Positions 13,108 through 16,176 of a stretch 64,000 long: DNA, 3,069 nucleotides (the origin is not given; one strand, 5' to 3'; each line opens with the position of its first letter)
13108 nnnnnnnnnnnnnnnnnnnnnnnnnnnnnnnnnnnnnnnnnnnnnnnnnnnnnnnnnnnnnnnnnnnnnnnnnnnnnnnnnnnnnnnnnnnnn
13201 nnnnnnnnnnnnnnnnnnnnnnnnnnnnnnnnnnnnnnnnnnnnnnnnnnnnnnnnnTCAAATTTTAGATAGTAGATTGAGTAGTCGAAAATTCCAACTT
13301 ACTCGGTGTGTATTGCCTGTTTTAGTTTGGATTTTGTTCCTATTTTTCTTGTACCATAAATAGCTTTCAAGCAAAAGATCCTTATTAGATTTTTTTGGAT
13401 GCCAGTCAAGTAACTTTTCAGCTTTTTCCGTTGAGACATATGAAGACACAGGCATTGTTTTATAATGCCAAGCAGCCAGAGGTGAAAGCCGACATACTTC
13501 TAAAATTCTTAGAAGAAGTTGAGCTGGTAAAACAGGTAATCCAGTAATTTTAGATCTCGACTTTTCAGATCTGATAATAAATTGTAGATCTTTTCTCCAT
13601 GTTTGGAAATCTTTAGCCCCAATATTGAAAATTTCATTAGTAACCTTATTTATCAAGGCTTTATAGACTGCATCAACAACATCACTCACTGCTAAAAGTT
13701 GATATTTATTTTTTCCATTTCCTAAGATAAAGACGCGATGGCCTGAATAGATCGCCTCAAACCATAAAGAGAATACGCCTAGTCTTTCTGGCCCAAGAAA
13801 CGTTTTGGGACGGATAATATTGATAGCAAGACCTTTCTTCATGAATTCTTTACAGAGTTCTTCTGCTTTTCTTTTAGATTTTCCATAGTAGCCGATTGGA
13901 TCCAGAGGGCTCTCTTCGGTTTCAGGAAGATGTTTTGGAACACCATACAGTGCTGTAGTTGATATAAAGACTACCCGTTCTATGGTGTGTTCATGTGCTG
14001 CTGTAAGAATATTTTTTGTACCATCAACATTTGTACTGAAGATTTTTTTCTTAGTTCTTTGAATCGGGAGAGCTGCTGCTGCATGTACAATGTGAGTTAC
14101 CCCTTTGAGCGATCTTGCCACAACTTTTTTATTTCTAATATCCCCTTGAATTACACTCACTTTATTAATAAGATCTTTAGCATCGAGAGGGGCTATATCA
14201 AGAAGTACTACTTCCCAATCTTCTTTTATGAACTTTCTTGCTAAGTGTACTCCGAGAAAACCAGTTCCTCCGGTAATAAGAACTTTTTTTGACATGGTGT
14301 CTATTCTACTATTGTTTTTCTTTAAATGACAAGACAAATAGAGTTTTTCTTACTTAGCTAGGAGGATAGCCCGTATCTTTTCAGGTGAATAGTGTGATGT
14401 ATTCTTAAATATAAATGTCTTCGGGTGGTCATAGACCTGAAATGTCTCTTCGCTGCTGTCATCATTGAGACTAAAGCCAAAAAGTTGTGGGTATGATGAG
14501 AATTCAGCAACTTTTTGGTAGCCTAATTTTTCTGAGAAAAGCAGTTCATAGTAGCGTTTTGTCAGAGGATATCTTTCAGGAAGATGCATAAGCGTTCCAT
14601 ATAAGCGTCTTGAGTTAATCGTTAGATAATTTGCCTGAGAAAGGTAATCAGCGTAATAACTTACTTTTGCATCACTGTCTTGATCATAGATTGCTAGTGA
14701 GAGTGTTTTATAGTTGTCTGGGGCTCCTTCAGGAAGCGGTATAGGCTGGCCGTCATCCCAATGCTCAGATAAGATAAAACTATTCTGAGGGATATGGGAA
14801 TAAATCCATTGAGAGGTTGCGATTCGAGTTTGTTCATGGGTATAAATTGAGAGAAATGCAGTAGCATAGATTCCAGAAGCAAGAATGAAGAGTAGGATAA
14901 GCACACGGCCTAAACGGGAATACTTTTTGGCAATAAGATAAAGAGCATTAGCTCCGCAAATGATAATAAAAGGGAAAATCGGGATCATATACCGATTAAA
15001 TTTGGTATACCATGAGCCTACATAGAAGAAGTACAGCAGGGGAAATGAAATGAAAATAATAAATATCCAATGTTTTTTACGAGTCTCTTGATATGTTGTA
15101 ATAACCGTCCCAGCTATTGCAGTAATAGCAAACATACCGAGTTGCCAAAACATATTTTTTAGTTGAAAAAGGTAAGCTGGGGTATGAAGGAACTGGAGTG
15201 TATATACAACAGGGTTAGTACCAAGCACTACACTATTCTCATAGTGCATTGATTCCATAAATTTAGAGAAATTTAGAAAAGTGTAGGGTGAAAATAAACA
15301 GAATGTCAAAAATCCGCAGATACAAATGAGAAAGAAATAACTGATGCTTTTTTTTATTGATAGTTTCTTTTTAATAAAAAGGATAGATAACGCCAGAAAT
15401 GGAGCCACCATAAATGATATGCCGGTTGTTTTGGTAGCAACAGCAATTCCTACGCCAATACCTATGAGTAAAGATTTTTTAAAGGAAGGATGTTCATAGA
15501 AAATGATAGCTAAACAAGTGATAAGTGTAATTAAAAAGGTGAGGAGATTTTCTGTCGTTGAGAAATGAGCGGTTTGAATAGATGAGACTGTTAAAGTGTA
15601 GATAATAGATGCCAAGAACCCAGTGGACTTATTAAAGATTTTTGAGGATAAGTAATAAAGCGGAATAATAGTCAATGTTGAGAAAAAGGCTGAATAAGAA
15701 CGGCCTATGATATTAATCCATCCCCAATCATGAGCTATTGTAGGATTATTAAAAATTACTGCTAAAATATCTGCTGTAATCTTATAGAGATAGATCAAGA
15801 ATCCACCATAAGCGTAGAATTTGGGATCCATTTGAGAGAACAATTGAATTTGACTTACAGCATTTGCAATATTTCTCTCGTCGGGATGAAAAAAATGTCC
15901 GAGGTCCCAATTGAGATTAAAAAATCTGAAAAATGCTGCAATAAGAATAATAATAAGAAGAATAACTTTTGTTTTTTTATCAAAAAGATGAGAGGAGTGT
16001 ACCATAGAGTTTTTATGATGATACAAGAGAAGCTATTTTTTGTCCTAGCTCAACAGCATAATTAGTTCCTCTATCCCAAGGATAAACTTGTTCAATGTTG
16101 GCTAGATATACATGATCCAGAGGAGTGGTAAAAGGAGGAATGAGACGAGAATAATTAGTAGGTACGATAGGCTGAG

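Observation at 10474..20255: Nine-gene overlapping operon linking PilN/PilO-like proteins, a Thr/Pro-rich anchored surface protein and GT-C/sugar-modifying enzymes: candidate protein O-glycosylation or surface-assembly system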

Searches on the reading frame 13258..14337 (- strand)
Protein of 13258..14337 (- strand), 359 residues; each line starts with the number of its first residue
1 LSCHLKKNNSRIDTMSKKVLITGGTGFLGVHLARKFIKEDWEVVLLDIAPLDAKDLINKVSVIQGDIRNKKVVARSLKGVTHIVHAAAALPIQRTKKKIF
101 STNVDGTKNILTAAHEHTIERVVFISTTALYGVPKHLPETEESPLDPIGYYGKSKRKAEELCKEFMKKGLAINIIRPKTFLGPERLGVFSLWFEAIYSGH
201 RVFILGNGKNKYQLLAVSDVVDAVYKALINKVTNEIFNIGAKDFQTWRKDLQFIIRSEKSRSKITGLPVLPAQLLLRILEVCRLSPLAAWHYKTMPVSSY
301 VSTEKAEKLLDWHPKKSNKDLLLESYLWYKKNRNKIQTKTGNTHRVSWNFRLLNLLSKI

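Call 3: search_protein_families(library=pfam, proteins=[window:13258-14337:-], max_evalue=0.1)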
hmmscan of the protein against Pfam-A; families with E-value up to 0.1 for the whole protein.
window:13258-14337:- (359 aa): 11 families
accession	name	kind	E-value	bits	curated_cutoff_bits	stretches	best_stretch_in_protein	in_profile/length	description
PF01370.27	Epimerase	-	7.2e-44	150.4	20.9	1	19-240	1-240/240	NAD dependent epimerase/dehydratase family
PF16363.11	GDP_Man_Dehyd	-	1.1e-25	91.3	27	1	20-259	1-267/332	GDP-mannose 4,6 dehydratase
PF01073.25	3Beta_HSD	-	6.9e-25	88.1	22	1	20-224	1-225/280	3-beta hydroxysteroid dehydrogenase/isomerase family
PF07993.18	NAD_binding_4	-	3.1e-20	72.8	20.1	2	55-213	58-236/258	Male sterility protein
PF13460.12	NAD_binding_10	-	6.9e-16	59.1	27.2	1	23-181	1-147/184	NAD(P)H-binding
PF04321.23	RmlD_sub_bind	-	1.5e-14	54.2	27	1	18-176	2-147/287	RmlD substrate binding domain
PF02719.21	Polysacc_synt_2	-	2e-14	53.9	20.2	1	19-237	1-226/293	Polysaccharide biosynthesis protein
PF05368.20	NmrA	-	1.6e-06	28.4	27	1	15-126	1-106/298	NmrA-like family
PF00106.31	adh_short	-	9.3e-05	22.4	26.6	1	17-80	1-71/195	short chain dehydrogenase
PF08659.16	KR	-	0.025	14.9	22.6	0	19-129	3-138/180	KR domain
PF02254.24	TrkA_N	-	0.04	14.7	23.8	1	24-91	5-71/116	TrkA-N domain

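Call 4: search_protein_families(library=ncbifam, proteins=[window:13258-14337:-], max_evalue=0.1)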
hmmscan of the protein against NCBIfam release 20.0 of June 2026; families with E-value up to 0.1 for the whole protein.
window:13258-14337:- (359 aa): 84 families (the best 25 are shown)
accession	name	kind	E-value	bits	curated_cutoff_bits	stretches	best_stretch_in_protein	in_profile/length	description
TIGR03466.1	HpnA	hypoth_equivalog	1.7e-33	115.9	367.65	1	18-332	2-324/327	hopanoid-associated sugar epimerase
TIGR04180.1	EDH_00030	hypoth_equivalog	1.3e-28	99.9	475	1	19-242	1-240/297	NAD-dependent 4,6-dehydratase LegB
TIGR01179.1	galE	equivalog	3.7e-26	91.8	262.3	1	18-174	1-170/332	UDP-glucose 4-epimerase GalE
TIGR01181.1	dTDP_gluc_dehyt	equivalog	8e-24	84.3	365.1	1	18-334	1-316/321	dTDP-glucose 4,6-dehydratase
NF042423.1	oxyalk_red_Shew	equivalog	2.5e-22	79.4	580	1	12-184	4-178/331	2-alkyl-3-oxoalkanoate reductase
NF042422.1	oxyalk_red_OleD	equivalog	1.6e-20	73.7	580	1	18-228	2-215/329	2-alkyl-3-oxoalkanoate reductase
TIGR01746.1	Thioester-redct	subfamily_domain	1.1e-18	67.7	213.35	2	52-188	54-203/371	thioester reductase domain-containing protein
TIGR02197.1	heptose_epim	equivalog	1.4e-16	60.6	274.6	2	19-163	1-150/316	ADP-glyceromanno-heptose 6-epimerase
TIGR01777.1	yfcH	hypoth_equivalog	6.2e-16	58.8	207.35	1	19-276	1-258/292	TIGR01777 family oxidoreductase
NF052578.1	StrlDmthSdmBMthl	equivalog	8.3e-15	55.3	600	1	19-237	3-225/328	sterol demethylase protein SdmB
NF043036.1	ErythonDh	equivalog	9e-15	54.7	325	1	18-170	2-168/321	D-erythronate dehydrogenase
NF008872.0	PRK11908.1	equivalog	1.1e-13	51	294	1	17-332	2-338/349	bifunctional UDP-4-keto-pentose/UDP-xylose synthase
TIGR01214.1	rmlD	equivalog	2.2e-13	50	224.05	1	18-170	1-143/285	dTDP-4-dehydrorhamnose reductase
NF041293.1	G6PDh_Azf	equivalog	3.1e-13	49.7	400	1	15-128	1-116/252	NAD-dependent glucose-6-phosphate dehydrogenase Azf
NF007956.0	PRK10675.1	subfamily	3.3e-13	49.5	394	1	18-167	2-165/338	UDP-glucose 4-epimerase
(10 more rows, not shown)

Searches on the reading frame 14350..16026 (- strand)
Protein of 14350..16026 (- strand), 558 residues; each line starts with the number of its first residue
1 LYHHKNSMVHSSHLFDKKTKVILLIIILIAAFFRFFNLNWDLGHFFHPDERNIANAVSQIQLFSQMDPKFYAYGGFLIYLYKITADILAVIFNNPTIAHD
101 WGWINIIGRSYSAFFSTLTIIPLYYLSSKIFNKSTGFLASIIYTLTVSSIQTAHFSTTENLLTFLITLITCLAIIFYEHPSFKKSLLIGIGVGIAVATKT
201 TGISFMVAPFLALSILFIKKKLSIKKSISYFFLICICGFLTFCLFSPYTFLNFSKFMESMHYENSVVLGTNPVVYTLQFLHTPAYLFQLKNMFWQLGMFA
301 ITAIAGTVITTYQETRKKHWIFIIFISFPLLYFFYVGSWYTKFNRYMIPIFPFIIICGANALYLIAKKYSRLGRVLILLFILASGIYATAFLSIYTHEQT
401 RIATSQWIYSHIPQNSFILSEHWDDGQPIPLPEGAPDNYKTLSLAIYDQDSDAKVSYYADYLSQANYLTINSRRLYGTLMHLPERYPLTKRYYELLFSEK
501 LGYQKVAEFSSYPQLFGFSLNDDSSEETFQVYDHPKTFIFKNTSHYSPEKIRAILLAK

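Call 3: search_protein_families(library=pfam, proteins=[window:14350-16026:-], max_evalue=0.1)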
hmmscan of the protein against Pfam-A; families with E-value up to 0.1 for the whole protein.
window:14350-16026:- (558 aa): 1 family
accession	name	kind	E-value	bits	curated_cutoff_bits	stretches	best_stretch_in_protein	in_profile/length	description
PF13231.12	PMT_2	-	6.8e-11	43.1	26.1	1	111-238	27-151/160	Dolichyl-phosphate-mannose-protein mannosyltransferase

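Call 4: search_protein_families(library=ncbifam, proteins=[window:14350-16026:-], max_evalue=0.1)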
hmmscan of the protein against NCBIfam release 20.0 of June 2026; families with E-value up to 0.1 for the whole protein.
window:14350-16026:- (558 aa): 0 families

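Call 38: search_solved_structures(query=A6, max_evalue=1, show_alignments=1)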
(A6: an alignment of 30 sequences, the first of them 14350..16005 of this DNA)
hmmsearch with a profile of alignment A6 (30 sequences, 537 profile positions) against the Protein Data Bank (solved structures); distinct sequences matched with E-value up to 1: 2.
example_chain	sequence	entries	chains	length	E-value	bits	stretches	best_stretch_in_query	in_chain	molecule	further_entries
5ezm_A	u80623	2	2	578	8.7e-05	24.9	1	119-365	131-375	4-amino-4-deoxy-L-arabinose transferase or related glycosyltransferases of PMT family | 4-amino-4-deoxy-L-arabinose (L-Ara4N) transferase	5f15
8i9p_Lh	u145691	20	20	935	0.37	12.9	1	105-213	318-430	dolichyl-diphosphooligosaccharide--protein glycotransferase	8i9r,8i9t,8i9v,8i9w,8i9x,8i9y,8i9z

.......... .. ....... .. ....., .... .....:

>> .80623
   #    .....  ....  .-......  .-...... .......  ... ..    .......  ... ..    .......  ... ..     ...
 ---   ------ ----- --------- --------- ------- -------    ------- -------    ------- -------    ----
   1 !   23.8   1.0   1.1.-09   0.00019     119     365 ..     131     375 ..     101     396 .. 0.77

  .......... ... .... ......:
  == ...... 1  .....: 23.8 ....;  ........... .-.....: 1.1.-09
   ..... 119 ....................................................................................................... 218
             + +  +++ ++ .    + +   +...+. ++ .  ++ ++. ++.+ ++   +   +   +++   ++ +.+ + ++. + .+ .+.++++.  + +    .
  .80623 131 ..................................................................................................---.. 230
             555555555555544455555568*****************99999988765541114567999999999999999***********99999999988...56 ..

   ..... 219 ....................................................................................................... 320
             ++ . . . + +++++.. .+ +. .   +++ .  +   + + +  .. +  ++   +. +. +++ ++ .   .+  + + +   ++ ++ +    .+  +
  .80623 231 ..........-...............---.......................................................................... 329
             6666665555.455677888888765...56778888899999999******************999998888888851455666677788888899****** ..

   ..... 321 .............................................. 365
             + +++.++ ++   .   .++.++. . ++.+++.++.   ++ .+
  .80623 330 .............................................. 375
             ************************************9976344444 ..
